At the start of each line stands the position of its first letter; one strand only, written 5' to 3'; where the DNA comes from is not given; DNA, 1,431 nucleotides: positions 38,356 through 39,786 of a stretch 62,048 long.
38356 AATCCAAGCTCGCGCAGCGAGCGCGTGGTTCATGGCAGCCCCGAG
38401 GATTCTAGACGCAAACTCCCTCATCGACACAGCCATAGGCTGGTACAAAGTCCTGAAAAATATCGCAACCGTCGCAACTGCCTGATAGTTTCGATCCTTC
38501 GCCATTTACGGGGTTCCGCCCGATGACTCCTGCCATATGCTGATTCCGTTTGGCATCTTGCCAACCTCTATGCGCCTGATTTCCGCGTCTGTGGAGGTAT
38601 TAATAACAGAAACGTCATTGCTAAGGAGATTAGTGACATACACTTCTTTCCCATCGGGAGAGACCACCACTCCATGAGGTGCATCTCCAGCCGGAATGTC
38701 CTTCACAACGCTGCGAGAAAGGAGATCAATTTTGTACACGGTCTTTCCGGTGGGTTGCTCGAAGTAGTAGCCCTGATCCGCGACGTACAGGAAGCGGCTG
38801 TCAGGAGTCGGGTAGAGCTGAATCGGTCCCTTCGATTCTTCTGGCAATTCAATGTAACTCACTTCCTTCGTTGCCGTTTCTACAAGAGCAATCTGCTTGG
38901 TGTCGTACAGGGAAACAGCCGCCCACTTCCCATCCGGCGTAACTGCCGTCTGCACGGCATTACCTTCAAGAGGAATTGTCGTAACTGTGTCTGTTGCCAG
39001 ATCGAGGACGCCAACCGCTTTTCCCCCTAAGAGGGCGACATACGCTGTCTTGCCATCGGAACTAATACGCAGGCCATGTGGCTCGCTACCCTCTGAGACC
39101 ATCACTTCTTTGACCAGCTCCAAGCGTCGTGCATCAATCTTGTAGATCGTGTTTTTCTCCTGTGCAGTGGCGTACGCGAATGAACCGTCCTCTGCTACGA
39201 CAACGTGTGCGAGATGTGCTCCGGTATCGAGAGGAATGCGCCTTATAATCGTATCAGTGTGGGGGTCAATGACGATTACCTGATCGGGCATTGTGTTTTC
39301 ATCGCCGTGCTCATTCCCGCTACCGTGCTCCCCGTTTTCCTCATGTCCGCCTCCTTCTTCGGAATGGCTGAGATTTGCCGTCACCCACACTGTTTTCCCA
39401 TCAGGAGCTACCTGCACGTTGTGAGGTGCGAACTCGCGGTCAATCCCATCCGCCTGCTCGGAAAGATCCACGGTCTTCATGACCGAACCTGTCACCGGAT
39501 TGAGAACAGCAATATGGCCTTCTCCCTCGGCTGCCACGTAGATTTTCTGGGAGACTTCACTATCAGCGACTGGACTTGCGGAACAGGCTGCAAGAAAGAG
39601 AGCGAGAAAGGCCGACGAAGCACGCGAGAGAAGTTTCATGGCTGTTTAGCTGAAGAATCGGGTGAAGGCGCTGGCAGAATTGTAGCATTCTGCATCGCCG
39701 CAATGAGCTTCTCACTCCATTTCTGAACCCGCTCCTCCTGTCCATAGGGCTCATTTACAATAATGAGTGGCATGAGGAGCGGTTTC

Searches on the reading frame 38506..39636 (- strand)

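Call 24: search_protein_families(library=pfam, proteins=[window:38506-39636:-], max_evalue=0.00001)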
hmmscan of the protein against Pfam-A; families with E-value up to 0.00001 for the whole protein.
window:38506-39636:- (376 aa): 7 families
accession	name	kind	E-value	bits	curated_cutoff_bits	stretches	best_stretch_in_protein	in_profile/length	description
PF21783.3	YNCE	-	8.8e-15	55.3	27.1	1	114-366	88-332/339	YNCE-like beta-propeller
PF16819.11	DUF5074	-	7.6e-14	51.9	27.2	1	119-183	164-226/353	Domain of unknown function (DUF5074)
PF10282.15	Lactonase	-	4.9e-12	46.2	21.7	0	139-211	243-318/344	Lactonase, 7-bladed beta-propeller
PF02239.22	Cytochrom_D1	-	2.4e-10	40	25.5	0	118-200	15-93/368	Cytochrome D1 heme domain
PF24684.1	Vgb_lyase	-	9.1e-07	28.4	50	0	127-203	209-283/290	Virginiamycin B lyase family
PF01731.26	Arylesterase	-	9.6e-07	29.4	21.3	0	307-347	43-83/86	Arylesterase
PF08450.18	SGL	-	1.1e-06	28.9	26.3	0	206-351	22-167/246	SMP-30/Gluconolactonase/LRE-like region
